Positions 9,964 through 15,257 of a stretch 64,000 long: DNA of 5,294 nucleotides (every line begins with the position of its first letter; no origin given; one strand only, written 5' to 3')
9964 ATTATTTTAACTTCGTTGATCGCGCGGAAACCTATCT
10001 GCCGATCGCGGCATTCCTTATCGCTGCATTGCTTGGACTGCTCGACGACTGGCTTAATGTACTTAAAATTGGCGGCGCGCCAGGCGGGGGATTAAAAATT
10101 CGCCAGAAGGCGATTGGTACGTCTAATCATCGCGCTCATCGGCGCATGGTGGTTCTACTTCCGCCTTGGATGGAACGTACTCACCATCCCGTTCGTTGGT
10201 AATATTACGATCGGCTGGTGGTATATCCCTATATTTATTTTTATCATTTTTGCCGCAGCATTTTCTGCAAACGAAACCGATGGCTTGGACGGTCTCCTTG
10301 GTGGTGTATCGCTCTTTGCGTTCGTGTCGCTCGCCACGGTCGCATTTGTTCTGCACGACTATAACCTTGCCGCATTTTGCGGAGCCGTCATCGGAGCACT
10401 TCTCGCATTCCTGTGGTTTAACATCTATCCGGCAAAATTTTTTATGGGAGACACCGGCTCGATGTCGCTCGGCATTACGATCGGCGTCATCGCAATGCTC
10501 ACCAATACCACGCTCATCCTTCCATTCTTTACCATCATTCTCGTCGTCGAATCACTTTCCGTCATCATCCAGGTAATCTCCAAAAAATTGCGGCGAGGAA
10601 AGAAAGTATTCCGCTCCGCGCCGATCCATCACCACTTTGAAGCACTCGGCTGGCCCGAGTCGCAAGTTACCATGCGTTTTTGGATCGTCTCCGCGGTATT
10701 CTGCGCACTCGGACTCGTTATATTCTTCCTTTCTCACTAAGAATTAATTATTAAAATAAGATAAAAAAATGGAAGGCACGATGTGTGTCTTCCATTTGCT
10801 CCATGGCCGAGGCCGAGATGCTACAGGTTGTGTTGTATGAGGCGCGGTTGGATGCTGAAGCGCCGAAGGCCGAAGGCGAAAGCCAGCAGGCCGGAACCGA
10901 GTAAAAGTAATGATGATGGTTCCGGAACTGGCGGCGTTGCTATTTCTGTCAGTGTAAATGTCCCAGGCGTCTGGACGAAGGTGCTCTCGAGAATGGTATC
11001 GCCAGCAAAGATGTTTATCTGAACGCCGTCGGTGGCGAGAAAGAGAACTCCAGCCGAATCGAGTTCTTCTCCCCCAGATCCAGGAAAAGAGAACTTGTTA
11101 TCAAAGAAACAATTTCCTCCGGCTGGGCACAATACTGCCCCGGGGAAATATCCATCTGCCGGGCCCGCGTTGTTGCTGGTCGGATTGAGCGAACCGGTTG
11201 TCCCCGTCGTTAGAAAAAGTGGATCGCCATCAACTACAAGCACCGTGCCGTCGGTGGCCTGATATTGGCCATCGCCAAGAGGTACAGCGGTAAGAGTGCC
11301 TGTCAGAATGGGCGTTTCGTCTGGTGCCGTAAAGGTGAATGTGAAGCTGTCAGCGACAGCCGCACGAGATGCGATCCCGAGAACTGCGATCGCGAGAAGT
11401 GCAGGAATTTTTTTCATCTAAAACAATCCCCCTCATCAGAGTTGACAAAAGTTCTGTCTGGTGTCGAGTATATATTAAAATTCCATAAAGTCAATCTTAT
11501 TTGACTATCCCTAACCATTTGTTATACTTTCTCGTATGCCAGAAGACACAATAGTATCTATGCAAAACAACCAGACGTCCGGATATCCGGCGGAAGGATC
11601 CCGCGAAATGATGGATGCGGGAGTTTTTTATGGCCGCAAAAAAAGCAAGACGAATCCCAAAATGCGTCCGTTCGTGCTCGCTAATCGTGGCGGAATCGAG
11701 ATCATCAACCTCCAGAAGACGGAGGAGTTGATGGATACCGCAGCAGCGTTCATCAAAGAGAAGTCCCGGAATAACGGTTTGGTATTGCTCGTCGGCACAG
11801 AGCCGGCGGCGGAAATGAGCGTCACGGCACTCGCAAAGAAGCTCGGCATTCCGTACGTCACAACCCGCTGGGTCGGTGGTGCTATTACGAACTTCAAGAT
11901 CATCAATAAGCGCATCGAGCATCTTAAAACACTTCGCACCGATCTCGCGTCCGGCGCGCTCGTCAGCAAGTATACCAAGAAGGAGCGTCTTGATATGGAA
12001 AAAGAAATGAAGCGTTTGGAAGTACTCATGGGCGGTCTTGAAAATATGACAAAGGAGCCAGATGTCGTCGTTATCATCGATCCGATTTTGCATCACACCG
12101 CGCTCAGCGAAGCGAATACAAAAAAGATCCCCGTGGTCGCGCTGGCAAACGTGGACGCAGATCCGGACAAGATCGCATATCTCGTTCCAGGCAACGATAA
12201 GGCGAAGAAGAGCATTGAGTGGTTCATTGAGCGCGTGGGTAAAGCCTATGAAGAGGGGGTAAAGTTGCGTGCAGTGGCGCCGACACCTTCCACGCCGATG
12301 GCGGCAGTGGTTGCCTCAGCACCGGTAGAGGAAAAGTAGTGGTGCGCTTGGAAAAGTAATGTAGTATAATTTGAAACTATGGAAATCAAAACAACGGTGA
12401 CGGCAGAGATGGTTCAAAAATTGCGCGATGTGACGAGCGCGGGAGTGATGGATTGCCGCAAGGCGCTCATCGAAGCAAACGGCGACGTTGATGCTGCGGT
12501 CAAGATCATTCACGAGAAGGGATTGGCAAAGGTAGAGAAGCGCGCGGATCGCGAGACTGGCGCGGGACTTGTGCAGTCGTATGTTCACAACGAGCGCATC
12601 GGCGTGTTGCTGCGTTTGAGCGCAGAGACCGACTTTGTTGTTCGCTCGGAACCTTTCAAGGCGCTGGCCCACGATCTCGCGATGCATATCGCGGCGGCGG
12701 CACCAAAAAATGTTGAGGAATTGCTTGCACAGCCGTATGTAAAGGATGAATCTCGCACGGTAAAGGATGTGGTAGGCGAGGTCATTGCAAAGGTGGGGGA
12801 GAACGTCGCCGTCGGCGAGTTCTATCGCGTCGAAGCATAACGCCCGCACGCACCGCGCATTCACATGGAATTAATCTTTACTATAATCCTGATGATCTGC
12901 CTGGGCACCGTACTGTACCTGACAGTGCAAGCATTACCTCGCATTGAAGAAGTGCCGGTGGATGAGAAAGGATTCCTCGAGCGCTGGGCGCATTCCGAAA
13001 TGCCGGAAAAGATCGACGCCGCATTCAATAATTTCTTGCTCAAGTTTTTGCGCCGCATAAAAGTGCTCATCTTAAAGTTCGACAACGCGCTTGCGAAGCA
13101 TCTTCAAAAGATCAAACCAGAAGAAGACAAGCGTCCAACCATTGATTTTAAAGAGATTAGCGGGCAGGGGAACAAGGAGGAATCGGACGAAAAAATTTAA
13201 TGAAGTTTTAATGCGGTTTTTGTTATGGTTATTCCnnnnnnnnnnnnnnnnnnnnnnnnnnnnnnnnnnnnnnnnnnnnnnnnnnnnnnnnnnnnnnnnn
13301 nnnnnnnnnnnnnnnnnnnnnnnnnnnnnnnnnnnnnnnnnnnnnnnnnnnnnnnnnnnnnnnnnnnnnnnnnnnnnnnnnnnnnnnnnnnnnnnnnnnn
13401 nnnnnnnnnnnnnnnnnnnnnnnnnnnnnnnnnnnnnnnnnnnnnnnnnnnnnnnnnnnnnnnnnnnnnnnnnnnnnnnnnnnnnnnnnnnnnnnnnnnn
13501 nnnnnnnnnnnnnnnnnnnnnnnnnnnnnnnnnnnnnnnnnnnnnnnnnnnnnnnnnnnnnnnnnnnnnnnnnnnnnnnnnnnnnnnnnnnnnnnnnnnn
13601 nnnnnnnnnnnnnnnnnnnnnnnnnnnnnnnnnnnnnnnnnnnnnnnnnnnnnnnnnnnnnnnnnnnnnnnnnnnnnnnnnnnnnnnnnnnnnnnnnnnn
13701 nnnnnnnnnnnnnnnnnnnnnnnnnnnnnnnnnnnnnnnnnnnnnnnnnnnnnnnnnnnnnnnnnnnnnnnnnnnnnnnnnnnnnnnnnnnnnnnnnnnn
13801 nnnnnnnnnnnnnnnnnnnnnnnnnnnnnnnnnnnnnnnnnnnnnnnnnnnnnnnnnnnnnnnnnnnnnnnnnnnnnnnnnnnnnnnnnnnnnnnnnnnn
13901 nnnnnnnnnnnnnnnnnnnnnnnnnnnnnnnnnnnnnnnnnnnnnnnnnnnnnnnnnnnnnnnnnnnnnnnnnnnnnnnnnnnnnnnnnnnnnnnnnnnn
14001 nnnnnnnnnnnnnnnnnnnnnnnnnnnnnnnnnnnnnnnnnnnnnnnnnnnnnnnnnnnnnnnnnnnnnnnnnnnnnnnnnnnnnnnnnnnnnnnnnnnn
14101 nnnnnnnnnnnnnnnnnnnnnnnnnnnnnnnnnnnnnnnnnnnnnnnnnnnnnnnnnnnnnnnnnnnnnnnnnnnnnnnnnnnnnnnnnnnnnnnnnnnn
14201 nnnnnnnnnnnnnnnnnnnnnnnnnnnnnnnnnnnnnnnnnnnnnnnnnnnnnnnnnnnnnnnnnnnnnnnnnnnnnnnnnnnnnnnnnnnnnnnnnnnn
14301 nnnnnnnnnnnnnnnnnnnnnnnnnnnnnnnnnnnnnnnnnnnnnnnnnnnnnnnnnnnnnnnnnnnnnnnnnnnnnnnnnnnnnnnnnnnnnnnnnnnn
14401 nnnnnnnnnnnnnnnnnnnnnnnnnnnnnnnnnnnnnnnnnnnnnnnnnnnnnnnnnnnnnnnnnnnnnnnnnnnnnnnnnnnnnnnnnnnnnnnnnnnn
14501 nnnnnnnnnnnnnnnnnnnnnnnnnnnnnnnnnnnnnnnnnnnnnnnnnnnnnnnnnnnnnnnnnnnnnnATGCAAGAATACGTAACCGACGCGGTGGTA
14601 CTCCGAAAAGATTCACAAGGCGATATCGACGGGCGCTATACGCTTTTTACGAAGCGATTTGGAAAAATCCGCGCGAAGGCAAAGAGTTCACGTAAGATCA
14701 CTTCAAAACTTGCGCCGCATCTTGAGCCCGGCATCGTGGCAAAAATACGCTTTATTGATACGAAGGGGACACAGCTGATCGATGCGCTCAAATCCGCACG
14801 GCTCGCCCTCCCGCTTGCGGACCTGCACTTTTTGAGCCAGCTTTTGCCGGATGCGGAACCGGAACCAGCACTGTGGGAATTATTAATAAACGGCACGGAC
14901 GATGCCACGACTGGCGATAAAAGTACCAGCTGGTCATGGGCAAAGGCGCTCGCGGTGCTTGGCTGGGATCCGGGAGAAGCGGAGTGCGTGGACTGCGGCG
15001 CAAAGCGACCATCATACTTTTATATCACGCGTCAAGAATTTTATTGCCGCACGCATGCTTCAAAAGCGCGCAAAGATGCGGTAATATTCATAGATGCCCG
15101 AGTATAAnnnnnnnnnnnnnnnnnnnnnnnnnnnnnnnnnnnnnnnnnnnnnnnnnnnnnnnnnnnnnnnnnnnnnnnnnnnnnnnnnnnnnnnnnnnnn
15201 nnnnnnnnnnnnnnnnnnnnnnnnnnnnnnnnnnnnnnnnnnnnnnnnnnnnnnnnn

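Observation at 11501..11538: Many genes have a consensus -10 hexamer 5-10 nt upstream of the start codon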

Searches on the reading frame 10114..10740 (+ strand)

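Call 81: search_protein_families(library=pfam, proteins=[window:10114-10740:+])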
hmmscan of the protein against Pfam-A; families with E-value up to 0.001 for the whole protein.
window:10114-10740:+ (208 aa): 1 family
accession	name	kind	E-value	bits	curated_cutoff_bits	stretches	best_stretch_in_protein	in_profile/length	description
PF00953.26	Glycos_transf_4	-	1e-26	94.3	27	1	3-129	28-158/160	Glycosyl transferase family 4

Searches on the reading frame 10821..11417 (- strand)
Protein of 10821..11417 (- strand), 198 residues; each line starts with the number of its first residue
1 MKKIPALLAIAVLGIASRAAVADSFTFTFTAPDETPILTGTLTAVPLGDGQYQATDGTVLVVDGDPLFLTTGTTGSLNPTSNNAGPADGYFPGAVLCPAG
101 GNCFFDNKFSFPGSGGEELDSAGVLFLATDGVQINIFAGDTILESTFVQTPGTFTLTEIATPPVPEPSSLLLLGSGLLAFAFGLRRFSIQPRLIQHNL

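Call 44: search_protein_families(library=pfam, proteins=[window:10821-11417:-], max_evalue=0.01)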
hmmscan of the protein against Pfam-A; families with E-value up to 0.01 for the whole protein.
window:10821-11417:- (198 aa): 1 family
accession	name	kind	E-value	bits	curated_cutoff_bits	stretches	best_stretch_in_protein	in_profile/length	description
PF07589.16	PEP-CTERM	-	1.3e-06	28.7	20.7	1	163-186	1-24/24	PEP-CTERM motif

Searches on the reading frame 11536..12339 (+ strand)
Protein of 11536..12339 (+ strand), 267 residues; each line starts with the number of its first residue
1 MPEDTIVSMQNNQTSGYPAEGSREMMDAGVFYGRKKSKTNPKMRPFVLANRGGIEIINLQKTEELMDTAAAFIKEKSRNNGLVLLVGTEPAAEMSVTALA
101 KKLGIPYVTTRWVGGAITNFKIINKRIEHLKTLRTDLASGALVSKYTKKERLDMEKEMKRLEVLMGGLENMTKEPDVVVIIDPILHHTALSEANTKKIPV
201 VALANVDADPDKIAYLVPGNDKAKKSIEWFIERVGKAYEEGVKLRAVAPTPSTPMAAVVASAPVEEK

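Call 8: find_encoding_contigs(protein=window:11536-12339:+, flank=10000, max_places=4)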
Protein window:11536-12339:+ (267 aa): no gene with exactly this product is on record in the collection.

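Call 9: find_related_loci(query=window:11536-12339:+, collection=genome_contigs, flank=10000)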
Query window:11536-12339:+ (267 aa) in genome_contigs; peptide patterns used: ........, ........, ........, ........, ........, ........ (x = any residue, [..] = any of these).
168 stretches matched a pattern; 24 encode a relative of the query (tblastn E <= 1e-3); 23 distinct loci.
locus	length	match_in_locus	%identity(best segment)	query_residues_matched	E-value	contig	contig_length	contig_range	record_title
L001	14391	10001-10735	93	1-245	1e-154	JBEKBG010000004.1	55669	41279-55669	MAG: Minisyncoccia bacterium isolate SPRUCE 130 SPRUCE_130_4, whole genome shotgun sequence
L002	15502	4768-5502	91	1-245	5e-154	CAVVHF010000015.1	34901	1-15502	MAG: uncultured bacterium isolate MFD01112.bin.1.8 genome assembly, contig: contig_43891, whole genome shotgun sequence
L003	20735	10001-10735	91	1-245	8e-153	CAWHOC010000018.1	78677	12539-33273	MAG: uncultured bacterium isolate MFD04780.bin.2.65 genome assembly, contig: contig_6158, whole genome shotgun sequence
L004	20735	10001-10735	89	1-245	2e-151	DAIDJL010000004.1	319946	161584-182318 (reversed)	MAG TPA_asm: Candidatus Parcubacteria bacterium isolate clean384 k141_1411868, whole genome shotgun sequence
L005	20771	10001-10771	86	1-256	2e-150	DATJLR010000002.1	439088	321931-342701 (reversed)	MAG TPA_asm: Candidatus Paceibacterota bacterium isolate SMAG_U14814 k141_1012015, whole genome shotgun sequence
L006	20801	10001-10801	85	1-267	4e-147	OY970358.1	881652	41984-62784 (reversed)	MAG: uncultured bacterium isolate MFD00082.bin.c.7 genome assembly, chromosome: 1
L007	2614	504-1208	82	1-236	7e-139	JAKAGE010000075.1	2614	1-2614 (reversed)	MAG: bacterium isolate WY2.bin145 NODE_97722_length_2614_cov_1.112183, whole genome shotgun sequence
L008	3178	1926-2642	73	7-245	2e-122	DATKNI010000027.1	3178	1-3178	MAG TPA_asm: Candidatus Paceibacterota bacterium isolate SMAG_U14733 k141_1385991, whole genome shotgun sequence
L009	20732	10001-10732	71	1-245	1e-116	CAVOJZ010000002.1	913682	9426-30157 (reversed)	MAG: uncultured bacterium isolate MFD00082.bin.1.43 genome assembly, contig: contig_7304, whole genome shotgun sequence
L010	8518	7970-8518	92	1-183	2e-112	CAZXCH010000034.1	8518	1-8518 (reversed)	MAG TPA_asm: uncultured Candidatus Saccharibacteria bacterium isolate binchicken_co241_385 genome assembly, contig: NODE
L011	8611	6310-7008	71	10-243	3e-112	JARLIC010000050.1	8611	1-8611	MAG: Candidatus Paceibacterota bacterium isolate MAG_CO256 MetaCoAG_Bin_256_Oxic_k141_645024, whole genome shotgun seque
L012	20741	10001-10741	67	5-245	2e-111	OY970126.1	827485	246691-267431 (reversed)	MAG: uncultured bacterium isolate MFD05512.bin.c.3 genome assembly, chromosome: 1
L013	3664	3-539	89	67-245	2e-106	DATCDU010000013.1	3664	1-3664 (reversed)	MAG TPA_asm: Candidatus Paceibacterota bacterium isolate SMAG_U7734 k141_162051, whole genome shotgun sequence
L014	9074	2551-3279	65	1-241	6e-102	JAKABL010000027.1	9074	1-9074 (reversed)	MAG: bacterium isolate WH2.bin17 NODE_14379_length_9074_cov_4.093327, whole genome shotgun sequence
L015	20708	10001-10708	65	1-237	3e-102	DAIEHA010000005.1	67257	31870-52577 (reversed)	MAG TPA_asm: Candidatus Parcubacteria bacterium isolate clean996 NODE_5_length_67257_cov_6.412950, whole genome shotgun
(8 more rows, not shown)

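Call 43: search_protein_families(library=pfam, proteins=[window:11536-12339:+])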
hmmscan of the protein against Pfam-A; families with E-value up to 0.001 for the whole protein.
window:11536-12339:+ (267 aa): 1 family
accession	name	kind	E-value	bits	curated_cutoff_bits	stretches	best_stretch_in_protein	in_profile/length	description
PF00318.25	Ribosomal_S2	-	2.3e-65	220.3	26.1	1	25-241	1-216/216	Ribosomal protein S2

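Call 49: find_homologous_proteins(query=window:11536-12339:+, max_evalue=1e-60)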
Query window:11536-12339:+ (267 aa): 452 proteins with E <= 1e-60 among 3959 candidates; the best 120 are listed.
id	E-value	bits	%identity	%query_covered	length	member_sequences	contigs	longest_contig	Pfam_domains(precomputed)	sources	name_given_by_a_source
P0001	1.7e-150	518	92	95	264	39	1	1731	PF00318.26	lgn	-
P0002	2.8e-148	510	92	97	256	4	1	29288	PF00318.26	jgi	jgi:small subunit ribosomal protein S2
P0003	1.1e-147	508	92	92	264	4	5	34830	PF00318.26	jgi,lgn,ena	-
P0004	5.6e-147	506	91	92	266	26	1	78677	PF00318.26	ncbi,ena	-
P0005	8.7e-147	505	88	100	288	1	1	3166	PF00318.26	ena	-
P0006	4.2e-146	503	87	100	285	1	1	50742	PF00318.26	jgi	jgi:small subunit ribosomal protein S2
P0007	8.9e-146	502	91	97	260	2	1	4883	PF00318.26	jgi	-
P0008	1.3e-145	501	91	92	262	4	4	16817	PF00318.26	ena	-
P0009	1.4e-144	498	91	92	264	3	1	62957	PF00318.26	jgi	jgi:small subunit ribosomal protein S2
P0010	9.2e-142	489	87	92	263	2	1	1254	PF00318.26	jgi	jgi:small subunit ribosomal protein S2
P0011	2.0e-141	488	86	96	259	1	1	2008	PF00318.26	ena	-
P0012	2.1e-141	488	85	100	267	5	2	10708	PF00318.26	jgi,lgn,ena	-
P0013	4.3e-141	487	87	92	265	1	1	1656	PF00318.26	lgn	-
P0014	6.0e-141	486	87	93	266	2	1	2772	PF00318.26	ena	-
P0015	1.3e-140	485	86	91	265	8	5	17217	PF00318.26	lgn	-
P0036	5.3e-124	431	82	84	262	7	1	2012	PF00318.26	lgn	-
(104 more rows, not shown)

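Call 50: find_encoding_contigs(protein=P0001, flank=3000, max_places=10)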
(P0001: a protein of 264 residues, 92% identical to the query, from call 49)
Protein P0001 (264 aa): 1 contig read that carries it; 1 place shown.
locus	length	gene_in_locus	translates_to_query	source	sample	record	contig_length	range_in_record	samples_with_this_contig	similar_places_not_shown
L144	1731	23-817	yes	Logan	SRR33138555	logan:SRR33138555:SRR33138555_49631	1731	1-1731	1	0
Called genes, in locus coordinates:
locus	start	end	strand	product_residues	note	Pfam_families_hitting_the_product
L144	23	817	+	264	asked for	PF00318:Ribosomal_S2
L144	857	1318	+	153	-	PF00889:EF_TS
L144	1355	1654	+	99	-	-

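Call 52: list_cluster_members(proteins=[P0001, P0015, P0036])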
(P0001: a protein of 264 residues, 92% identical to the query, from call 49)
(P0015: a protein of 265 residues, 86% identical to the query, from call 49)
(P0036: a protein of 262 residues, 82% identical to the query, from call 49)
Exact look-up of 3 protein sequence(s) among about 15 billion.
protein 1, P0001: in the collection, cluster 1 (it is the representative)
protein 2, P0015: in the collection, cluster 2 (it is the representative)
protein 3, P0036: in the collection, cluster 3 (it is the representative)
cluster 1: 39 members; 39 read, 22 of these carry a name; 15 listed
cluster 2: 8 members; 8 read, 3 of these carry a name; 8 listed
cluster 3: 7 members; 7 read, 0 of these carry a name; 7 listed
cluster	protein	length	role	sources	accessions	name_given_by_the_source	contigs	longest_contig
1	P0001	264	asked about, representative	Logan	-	-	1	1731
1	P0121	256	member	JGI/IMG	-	small subunit ribosomal protein S2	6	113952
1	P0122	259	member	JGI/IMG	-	small subunit ribosomal protein S2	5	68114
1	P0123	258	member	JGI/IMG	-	small subunit ribosomal protein S2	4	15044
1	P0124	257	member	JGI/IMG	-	small subunit ribosomal protein S2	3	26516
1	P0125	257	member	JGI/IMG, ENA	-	small subunit ribosomal protein S2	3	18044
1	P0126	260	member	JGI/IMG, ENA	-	small subunit ribosomal protein S2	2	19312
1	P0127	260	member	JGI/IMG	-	small subunit ribosomal protein S2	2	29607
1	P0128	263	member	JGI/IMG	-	small subunit ribosomal protein S2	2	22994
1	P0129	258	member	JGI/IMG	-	small subunit ribosomal protein S2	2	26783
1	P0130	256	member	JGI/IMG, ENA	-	small subunit ribosomal protein S2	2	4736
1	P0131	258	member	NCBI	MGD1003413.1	MAG: 30S ribosomal protein S2 [Minisyncoccia bacterium]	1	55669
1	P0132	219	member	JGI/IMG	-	small subunit ribosomal protein S2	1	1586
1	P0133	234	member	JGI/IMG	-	small subunit ribosomal protein S2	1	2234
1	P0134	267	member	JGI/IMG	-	small subunit ribosomal protein S2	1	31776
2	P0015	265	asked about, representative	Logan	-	-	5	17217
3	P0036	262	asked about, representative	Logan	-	-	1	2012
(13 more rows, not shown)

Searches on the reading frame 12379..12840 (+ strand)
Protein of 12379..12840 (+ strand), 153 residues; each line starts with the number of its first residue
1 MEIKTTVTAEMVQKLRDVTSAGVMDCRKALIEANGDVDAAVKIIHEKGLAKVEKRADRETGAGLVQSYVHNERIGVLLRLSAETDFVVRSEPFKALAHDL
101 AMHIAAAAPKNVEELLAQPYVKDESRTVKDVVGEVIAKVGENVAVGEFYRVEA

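Call 43: search_protein_families(library=pfam, proteins=[window:12379-12840:+])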
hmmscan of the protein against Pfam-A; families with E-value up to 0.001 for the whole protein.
window:12379-12840:+ (153 aa): 1 family
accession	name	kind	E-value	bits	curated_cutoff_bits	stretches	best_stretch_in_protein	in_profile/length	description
PF00889.24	EF_TS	-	6.1e-17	62.3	27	1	75-152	1-76/204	Elongation factor TS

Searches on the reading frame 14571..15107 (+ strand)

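Call 43: search_protein_families(library=pfam, proteins=[window:14571-15107:+])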
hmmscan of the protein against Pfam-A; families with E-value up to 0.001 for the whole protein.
window:14571-15107:+ (178 aa): 2 families
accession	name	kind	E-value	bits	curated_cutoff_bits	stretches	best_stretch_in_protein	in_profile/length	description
PF11967.14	RecO_N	-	2.1e-09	37.7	27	1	1-75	1-73/80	Recombination protein O N terminal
PF02565.21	RecO_C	-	4.6e-05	23.7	22.1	1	87-167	16-100/157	Recombination protein O C terminal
